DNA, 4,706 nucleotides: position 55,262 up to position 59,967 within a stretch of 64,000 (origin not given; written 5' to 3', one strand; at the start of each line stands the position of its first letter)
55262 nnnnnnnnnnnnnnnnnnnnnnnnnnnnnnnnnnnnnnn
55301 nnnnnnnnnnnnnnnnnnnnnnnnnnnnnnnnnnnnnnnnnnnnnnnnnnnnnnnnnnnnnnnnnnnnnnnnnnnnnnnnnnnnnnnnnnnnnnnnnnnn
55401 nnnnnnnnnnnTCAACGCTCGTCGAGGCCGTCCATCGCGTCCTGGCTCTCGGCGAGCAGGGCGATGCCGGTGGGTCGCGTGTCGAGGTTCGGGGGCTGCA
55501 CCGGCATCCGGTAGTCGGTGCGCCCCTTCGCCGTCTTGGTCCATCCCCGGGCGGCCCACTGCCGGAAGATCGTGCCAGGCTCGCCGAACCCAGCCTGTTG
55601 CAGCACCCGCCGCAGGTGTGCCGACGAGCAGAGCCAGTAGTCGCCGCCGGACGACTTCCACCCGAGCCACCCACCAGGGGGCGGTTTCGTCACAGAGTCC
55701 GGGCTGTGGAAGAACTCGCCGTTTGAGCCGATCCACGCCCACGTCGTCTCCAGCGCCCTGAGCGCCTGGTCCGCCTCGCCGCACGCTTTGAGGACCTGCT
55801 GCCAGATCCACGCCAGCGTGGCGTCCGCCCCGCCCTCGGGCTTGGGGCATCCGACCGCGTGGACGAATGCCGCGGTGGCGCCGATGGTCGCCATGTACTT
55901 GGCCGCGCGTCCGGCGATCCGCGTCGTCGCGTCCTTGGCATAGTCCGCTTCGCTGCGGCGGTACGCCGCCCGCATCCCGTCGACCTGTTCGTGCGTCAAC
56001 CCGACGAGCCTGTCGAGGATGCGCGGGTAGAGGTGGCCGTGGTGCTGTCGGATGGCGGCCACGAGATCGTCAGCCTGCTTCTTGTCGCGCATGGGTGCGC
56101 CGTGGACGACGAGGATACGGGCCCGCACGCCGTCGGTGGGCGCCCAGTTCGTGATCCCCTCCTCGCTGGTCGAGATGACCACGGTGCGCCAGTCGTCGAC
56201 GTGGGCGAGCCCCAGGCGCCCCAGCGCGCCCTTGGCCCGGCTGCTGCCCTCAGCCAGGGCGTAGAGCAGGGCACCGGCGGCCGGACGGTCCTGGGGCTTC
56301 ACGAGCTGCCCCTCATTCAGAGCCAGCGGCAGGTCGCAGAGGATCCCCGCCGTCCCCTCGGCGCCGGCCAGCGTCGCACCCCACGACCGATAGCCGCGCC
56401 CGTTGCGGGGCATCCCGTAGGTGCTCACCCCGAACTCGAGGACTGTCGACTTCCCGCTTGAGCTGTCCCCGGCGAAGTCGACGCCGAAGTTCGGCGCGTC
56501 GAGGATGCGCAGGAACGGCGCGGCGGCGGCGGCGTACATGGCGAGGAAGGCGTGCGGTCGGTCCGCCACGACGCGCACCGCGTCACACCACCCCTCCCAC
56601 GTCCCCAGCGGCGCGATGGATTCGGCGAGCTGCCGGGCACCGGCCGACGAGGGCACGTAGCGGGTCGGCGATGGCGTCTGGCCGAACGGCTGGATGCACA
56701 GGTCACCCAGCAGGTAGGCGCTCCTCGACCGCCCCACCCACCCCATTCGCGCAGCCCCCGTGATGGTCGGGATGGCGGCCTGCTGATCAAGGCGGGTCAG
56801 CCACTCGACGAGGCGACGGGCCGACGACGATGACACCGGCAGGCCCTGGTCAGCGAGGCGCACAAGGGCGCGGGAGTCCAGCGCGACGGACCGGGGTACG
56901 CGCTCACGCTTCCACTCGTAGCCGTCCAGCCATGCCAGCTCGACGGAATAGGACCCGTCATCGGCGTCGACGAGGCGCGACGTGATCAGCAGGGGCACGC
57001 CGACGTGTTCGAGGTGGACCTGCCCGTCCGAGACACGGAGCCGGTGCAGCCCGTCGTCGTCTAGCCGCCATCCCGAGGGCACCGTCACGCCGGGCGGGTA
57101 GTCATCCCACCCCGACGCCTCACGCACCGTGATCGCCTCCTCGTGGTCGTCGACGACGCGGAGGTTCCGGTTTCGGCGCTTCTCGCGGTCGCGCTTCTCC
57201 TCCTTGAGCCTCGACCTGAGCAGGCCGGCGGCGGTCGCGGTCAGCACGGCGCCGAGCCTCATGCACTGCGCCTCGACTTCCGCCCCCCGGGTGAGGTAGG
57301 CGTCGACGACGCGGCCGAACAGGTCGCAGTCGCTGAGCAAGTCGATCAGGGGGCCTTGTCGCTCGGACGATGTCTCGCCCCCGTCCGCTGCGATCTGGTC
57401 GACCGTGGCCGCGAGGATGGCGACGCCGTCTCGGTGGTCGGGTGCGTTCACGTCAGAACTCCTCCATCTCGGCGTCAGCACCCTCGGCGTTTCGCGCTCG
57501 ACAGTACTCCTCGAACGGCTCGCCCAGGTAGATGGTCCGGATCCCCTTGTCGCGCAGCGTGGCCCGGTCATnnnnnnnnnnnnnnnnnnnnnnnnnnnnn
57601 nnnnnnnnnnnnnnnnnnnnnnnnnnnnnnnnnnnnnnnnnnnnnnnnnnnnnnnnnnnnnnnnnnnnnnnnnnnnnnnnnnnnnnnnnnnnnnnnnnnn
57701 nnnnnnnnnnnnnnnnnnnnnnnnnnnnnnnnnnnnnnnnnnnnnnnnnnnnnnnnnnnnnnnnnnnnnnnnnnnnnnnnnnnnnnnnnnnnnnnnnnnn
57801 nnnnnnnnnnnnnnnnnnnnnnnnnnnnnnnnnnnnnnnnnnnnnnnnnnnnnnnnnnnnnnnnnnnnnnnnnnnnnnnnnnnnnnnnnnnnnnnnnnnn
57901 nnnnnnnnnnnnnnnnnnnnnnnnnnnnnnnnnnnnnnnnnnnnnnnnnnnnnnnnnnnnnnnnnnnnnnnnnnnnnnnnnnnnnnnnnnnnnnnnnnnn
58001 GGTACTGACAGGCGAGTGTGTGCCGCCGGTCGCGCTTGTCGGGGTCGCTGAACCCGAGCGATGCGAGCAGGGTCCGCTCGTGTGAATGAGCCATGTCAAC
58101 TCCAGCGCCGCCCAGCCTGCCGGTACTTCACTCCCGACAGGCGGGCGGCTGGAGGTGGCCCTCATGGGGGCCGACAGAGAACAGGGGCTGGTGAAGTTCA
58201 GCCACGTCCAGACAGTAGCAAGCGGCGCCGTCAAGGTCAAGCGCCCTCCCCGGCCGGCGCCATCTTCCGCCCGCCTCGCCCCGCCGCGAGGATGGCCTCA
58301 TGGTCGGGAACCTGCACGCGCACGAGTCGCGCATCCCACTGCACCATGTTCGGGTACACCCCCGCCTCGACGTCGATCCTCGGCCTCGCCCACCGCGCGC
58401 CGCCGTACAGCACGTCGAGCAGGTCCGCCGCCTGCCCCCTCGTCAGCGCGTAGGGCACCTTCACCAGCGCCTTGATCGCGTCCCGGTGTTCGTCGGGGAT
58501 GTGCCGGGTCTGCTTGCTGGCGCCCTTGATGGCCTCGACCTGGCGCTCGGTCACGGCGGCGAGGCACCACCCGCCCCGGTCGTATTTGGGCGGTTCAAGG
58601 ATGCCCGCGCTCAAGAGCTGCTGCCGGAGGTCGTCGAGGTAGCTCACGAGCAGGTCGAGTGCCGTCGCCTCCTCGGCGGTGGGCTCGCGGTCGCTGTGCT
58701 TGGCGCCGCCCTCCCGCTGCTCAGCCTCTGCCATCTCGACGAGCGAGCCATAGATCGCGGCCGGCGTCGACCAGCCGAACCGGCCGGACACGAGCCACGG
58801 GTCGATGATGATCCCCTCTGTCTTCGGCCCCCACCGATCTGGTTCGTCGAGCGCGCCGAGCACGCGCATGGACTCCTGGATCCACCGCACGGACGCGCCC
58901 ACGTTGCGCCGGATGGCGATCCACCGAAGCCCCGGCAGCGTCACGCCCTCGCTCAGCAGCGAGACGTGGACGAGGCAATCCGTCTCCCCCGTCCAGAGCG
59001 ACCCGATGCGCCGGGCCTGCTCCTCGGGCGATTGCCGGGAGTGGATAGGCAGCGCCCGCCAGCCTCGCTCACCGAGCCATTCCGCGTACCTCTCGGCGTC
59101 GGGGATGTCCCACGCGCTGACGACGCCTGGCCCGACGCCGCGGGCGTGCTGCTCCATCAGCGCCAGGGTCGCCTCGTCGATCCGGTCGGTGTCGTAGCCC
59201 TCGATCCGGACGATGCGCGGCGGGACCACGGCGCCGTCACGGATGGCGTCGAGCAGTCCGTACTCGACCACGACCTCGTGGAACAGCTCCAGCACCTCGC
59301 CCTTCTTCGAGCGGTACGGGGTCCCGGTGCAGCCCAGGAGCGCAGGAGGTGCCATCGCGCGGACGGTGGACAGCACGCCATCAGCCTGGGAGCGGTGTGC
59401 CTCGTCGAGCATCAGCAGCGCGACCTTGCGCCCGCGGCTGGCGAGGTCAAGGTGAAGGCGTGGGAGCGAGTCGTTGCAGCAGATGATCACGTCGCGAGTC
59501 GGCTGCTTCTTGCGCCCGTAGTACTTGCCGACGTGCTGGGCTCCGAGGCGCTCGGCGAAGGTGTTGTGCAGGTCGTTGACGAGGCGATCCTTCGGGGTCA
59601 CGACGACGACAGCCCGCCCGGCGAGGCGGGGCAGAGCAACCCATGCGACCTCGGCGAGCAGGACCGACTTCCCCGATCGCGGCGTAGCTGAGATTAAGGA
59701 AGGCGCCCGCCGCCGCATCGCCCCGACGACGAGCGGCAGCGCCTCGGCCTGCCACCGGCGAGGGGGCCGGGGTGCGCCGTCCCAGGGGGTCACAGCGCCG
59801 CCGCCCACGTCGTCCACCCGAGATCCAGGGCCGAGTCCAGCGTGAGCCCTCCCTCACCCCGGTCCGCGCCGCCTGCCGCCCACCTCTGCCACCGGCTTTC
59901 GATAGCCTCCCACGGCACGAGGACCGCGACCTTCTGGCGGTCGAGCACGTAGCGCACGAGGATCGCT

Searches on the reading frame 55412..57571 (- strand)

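Call 19: search_protein_families(library=phrogs, proteins=[window:55412-57571:-], max_evalue=0.00001)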
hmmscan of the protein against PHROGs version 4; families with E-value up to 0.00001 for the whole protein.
window:55412-57571:- (719 aa): 3 families
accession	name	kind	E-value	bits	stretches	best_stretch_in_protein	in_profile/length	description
phrog_8841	-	DNA, RNA and nucleotide metabolism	1.7e-72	246.1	1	155-682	86-591/633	DNA primase/helicase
phrog_1139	-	DNA, RNA and nucleotide metabolism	6.9e-18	65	1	259-599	442-783/895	DNA primase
phrog_25314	-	unknown function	7.6e-11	41.9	1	231-473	487-725/1010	-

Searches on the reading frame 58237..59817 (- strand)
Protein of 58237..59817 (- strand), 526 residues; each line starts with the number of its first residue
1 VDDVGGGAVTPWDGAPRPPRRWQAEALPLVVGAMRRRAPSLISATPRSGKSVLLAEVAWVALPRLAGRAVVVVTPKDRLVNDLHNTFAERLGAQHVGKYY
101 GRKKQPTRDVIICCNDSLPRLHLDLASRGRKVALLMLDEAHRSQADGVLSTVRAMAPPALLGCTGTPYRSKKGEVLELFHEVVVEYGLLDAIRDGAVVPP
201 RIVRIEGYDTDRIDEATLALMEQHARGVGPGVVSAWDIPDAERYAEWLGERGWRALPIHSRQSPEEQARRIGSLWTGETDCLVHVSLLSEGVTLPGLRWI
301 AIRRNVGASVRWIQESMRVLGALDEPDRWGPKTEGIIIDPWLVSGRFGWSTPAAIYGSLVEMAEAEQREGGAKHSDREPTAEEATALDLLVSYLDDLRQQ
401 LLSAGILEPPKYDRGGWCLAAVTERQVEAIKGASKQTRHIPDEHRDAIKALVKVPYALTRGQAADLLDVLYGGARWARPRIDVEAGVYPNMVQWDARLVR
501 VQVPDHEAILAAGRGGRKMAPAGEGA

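Call 19: search_protein_families(library=phrogs, proteins=[window:58237-59817:-], max_evalue=0.00001)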
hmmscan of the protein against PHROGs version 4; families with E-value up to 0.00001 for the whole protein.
window:58237-59817:- (526 aa): 2 families
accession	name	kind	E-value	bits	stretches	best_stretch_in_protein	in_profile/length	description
phrog_16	-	DNA, RNA and nucleotide metabolism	2.1e-35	123.2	1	16-339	270-597/986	DNA helicase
phrog_3830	-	unknown function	1e-06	28.3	1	133-199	399-470/1032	-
